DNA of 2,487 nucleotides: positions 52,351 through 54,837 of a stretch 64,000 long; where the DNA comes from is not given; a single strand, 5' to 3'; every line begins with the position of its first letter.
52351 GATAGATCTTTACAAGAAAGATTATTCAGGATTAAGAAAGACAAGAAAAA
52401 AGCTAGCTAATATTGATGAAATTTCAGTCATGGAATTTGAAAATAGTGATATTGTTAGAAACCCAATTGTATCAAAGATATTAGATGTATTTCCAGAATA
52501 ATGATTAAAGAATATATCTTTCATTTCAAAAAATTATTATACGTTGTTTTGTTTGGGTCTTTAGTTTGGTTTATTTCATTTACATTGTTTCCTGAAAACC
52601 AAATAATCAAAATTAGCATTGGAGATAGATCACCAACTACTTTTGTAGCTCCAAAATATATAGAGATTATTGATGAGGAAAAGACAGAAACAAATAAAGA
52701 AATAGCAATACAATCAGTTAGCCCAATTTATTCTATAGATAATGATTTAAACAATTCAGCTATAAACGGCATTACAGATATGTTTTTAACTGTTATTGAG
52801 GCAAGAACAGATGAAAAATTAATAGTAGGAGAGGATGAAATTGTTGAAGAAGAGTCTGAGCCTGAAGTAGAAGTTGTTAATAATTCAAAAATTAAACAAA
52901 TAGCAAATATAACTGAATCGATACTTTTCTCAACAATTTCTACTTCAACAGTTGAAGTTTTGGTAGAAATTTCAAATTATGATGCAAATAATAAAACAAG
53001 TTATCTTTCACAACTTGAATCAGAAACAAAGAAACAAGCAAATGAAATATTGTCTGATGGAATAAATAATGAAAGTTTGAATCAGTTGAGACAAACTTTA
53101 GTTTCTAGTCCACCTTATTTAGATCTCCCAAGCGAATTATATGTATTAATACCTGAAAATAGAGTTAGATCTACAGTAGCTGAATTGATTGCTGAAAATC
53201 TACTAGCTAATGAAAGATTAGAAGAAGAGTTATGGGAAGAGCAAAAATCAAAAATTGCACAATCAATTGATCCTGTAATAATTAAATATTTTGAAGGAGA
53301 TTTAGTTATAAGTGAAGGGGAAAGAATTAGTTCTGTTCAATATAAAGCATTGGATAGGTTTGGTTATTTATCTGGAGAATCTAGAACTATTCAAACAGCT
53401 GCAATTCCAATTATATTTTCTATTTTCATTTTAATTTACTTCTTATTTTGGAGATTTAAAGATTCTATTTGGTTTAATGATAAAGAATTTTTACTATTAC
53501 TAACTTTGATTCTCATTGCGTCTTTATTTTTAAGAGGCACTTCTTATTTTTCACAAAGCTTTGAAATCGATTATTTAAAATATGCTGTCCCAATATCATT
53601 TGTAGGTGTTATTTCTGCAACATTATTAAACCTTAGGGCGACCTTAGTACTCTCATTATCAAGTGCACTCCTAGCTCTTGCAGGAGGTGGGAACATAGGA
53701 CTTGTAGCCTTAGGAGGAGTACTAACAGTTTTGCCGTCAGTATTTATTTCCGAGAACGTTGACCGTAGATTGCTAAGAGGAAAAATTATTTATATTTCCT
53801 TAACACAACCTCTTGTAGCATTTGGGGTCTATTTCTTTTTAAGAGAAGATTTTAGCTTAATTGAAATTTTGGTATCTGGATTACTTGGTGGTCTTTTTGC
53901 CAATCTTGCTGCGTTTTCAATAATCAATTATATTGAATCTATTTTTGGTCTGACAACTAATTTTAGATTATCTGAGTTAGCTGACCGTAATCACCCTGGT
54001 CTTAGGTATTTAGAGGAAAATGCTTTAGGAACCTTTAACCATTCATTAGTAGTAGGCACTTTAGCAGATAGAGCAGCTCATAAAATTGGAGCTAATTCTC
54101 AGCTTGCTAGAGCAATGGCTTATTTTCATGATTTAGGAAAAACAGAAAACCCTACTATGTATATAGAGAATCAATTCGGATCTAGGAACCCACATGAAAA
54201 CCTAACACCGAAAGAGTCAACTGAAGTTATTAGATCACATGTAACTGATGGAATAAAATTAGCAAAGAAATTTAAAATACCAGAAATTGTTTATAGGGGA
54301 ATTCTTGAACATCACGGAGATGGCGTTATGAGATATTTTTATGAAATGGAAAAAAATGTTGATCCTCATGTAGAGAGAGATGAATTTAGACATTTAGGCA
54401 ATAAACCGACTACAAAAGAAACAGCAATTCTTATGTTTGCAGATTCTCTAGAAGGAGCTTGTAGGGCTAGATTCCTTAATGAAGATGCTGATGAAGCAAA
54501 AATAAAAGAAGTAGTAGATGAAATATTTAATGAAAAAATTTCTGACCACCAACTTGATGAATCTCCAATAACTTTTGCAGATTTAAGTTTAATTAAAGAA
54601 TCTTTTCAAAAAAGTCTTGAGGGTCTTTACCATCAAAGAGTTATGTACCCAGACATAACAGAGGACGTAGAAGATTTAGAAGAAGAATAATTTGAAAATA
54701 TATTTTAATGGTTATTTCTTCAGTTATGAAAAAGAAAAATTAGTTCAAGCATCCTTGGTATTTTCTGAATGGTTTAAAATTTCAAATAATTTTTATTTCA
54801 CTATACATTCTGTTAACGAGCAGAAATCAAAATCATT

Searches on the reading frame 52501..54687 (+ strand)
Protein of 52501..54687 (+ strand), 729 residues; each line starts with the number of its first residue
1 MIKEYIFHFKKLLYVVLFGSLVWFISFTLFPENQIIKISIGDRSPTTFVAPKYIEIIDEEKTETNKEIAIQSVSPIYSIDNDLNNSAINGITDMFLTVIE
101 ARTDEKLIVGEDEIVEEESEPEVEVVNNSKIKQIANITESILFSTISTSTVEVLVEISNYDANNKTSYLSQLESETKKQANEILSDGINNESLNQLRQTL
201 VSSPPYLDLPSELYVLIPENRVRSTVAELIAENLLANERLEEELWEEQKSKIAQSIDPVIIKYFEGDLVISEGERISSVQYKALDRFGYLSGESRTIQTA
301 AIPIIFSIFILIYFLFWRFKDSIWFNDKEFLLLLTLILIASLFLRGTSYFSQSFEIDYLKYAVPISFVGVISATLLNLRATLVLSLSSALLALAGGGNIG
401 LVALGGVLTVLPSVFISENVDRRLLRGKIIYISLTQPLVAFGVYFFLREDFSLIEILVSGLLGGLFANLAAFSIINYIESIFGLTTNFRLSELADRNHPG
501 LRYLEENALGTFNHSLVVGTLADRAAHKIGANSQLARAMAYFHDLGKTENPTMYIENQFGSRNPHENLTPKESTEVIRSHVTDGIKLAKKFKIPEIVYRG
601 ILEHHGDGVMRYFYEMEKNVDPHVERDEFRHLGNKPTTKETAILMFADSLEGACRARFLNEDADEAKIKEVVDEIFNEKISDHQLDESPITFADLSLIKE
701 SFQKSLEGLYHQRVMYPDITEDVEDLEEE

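Call 71: search_protein_families(library=pfam, proteins=[window:52501-54687:+], max_evalue=0.001)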
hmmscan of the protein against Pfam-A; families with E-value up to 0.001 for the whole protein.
window:52501-54687:+ (729 aa): 3 families
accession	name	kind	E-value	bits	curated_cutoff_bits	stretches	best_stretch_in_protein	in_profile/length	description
PF07697.16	7TMR-HDED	-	7.3e-30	105.1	27.6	1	40-290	2-223/224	7TM-HD extracellular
PF01966.28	HD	-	1.2e-16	61.5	22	1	511-651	1-114/116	HD domain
PF07698.17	7TM-7TMR_HD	-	3e-10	40.8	29.4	1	304-486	10-190/190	7TM receptor with intracellular HD hydrolase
